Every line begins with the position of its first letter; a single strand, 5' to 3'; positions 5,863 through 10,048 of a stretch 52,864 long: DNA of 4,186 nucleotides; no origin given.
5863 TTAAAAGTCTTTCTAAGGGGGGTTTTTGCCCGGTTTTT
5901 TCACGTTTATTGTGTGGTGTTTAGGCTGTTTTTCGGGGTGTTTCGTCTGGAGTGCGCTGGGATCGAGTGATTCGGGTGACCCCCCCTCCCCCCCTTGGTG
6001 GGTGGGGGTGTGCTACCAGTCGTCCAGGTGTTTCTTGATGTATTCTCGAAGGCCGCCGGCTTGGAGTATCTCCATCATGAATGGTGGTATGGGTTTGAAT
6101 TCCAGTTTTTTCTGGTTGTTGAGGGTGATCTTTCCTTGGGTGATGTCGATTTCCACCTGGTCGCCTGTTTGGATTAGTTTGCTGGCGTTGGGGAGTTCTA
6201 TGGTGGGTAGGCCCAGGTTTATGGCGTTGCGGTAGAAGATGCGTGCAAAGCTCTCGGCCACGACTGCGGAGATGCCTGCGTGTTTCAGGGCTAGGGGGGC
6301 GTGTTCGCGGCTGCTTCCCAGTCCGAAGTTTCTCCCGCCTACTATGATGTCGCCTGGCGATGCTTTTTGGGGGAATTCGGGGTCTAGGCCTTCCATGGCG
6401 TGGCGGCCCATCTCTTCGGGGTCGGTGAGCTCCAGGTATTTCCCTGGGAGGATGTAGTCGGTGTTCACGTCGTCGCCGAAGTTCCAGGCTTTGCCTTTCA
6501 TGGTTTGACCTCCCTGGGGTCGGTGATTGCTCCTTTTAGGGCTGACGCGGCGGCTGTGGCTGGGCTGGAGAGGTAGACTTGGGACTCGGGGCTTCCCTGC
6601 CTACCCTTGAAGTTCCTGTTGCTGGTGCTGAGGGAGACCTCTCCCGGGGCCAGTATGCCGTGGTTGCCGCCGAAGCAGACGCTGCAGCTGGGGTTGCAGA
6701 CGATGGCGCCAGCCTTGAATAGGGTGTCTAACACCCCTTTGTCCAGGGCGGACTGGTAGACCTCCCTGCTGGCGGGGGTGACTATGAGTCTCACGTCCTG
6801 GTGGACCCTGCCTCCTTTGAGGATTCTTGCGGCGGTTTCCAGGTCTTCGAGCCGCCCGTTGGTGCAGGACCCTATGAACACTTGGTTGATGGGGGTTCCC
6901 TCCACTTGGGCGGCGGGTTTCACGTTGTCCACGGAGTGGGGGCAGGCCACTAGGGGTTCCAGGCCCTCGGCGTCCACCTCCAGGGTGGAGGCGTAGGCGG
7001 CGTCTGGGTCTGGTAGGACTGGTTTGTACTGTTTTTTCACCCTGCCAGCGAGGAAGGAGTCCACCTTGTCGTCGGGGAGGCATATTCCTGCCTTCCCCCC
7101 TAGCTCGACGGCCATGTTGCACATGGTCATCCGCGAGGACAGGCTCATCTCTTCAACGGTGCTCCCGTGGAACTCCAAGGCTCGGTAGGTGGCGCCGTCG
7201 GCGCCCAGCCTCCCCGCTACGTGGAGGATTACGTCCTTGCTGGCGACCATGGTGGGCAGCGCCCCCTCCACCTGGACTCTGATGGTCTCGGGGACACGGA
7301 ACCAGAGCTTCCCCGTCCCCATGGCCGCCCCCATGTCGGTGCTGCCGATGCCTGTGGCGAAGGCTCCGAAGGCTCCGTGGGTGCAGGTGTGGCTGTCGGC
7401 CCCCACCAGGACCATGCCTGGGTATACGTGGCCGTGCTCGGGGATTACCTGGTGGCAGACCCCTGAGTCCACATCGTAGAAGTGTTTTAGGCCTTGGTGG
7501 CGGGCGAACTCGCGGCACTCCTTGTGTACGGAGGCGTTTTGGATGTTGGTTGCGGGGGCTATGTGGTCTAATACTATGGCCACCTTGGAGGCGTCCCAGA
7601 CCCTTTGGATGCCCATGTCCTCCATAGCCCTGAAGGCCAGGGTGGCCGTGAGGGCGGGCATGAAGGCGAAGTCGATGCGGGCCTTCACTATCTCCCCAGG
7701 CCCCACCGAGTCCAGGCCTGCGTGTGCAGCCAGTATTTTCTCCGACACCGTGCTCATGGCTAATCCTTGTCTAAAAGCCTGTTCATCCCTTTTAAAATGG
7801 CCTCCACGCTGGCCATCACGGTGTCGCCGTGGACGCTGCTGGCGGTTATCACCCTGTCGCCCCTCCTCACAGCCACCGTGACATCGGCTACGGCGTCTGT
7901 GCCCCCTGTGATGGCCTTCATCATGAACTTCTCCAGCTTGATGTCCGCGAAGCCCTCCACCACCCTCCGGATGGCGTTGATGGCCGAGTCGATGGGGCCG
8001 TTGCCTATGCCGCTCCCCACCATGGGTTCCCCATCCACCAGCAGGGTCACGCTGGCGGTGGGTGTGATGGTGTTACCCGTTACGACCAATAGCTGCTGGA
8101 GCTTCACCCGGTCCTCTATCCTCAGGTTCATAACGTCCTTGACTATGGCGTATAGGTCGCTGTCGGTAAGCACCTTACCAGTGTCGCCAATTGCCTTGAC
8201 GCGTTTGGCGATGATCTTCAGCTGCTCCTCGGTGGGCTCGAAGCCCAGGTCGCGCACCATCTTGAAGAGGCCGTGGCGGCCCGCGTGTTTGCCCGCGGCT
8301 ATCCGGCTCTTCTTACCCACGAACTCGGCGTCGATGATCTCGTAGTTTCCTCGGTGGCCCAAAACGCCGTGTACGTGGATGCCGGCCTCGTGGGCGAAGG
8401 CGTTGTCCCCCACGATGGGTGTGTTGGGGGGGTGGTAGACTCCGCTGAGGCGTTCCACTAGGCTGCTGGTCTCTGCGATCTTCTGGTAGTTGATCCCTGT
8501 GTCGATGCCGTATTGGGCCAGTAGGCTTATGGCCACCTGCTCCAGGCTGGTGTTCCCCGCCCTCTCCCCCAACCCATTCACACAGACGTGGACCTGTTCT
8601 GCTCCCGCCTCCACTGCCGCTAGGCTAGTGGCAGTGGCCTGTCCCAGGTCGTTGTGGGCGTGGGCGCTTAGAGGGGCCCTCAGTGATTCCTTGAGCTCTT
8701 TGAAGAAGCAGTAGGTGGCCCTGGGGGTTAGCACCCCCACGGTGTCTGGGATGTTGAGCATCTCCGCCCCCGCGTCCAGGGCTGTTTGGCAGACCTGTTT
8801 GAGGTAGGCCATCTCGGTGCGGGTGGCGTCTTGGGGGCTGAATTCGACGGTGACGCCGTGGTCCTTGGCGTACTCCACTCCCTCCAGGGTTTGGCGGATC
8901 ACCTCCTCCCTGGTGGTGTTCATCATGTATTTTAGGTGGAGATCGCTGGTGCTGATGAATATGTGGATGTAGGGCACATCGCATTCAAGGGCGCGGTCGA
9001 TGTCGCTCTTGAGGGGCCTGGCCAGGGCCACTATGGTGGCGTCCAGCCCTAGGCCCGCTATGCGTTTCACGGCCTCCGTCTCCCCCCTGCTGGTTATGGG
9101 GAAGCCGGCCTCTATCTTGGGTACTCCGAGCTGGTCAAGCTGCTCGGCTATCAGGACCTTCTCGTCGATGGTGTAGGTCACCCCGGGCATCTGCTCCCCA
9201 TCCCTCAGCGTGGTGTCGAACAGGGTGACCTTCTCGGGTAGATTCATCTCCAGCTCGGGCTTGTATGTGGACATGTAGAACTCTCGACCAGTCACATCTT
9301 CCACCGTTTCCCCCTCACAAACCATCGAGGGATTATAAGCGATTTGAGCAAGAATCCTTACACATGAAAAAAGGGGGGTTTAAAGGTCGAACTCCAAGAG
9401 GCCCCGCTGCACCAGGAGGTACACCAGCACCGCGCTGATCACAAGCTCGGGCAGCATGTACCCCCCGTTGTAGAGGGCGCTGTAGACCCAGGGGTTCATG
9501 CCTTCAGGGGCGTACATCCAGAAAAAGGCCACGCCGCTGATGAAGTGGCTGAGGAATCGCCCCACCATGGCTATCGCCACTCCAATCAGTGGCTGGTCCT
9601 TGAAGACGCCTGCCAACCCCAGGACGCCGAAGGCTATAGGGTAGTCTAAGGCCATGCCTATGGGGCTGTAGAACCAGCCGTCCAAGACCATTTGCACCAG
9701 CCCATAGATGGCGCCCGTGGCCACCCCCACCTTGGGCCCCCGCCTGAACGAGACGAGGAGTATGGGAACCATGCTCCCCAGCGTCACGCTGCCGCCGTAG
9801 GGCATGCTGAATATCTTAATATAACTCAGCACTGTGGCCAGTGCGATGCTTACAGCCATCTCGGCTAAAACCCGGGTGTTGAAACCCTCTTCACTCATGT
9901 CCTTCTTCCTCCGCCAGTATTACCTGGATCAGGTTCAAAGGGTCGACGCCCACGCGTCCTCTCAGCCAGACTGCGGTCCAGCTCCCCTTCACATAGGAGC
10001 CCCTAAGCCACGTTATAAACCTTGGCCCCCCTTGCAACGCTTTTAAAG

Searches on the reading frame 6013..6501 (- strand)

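Call 89: search_protein_families(library=pfam, proteins=[window:6013-6501:-], max_evalue=0.000001)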
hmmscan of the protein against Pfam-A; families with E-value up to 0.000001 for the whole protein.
window:6013-6501:- (162 aa): 1 family
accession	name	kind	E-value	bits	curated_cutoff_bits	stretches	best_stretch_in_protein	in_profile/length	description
PF00694.25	Aconitase_C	-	3.4e-21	76.4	22.8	1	37-105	61-130/131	Aconitase C-terminal domain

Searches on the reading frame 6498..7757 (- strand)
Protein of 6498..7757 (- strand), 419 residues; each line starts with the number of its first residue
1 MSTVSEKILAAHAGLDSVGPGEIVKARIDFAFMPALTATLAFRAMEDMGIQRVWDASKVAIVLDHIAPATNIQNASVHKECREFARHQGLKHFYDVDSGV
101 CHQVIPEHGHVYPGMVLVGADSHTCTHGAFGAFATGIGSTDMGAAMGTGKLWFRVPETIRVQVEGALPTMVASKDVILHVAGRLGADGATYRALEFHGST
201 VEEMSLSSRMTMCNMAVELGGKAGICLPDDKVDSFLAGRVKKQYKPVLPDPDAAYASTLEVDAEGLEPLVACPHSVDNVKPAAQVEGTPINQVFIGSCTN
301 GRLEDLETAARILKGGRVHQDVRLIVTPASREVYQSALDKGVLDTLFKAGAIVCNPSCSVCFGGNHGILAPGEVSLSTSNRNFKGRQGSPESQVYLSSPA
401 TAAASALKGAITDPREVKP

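Call 89: search_protein_families(library=pfam, proteins=[window:6498-7757:-], max_evalue=0.000001)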
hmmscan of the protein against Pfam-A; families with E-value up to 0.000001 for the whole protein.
window:6498-7757:- (419 aa): 1 family
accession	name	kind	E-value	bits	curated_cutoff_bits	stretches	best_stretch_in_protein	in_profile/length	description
PF00330.25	Aconitase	-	7.1e-102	342.2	28.7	2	6-281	1-302/463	Aconitase family (aconitate hydratase)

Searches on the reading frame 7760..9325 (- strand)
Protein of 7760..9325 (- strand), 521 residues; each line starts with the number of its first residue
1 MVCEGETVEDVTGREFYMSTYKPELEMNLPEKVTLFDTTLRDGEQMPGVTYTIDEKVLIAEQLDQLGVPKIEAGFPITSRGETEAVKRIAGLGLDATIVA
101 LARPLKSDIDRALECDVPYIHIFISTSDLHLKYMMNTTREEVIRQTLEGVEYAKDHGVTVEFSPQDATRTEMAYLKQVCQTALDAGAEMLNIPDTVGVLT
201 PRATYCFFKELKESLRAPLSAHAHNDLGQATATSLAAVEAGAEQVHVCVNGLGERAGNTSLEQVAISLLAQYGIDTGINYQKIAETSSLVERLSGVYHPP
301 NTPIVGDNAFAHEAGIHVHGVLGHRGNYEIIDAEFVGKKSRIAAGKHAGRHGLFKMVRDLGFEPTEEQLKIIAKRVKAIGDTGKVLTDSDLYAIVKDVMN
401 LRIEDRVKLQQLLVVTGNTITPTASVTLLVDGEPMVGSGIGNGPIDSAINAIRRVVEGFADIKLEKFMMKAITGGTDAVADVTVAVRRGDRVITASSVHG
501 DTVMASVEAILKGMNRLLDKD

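Call 89: search_protein_families(library=pfam, proteins=[window:7760-9325:-], max_evalue=0.000001)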
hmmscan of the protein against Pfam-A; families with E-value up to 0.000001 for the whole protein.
window:7760-9325:- (521 aa): 3 families
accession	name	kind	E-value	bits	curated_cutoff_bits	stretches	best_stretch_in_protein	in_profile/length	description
PF00682.25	HMGL-like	-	1.2e-86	290.8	29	1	32-290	1-260/260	HMGL-like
PF08502.15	LeuA_dimer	-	2e-32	112.3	24.9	1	386-518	2-131/131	LeuA allosteric (dimerisation) domain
PF22617.1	HCS_D2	-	2.3e-22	79.6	27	1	304-383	1-81/82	Homocitrate synthase post-HMGL domain-like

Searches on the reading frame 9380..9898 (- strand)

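Call 78: search_protein_families(library=pfam, proteins=[window:9380-9898:-], max_evalue=0.00001)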
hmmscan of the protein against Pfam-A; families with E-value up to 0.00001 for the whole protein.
window:9380-9898:- (172 aa): 1 family
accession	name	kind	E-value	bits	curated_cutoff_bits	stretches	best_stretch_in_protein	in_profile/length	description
PF09515.15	Thia_YuaJ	-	7.2e-48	163.5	25.8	1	11-164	1-170/177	Thiamine transporter protein (Thia_YuaJ)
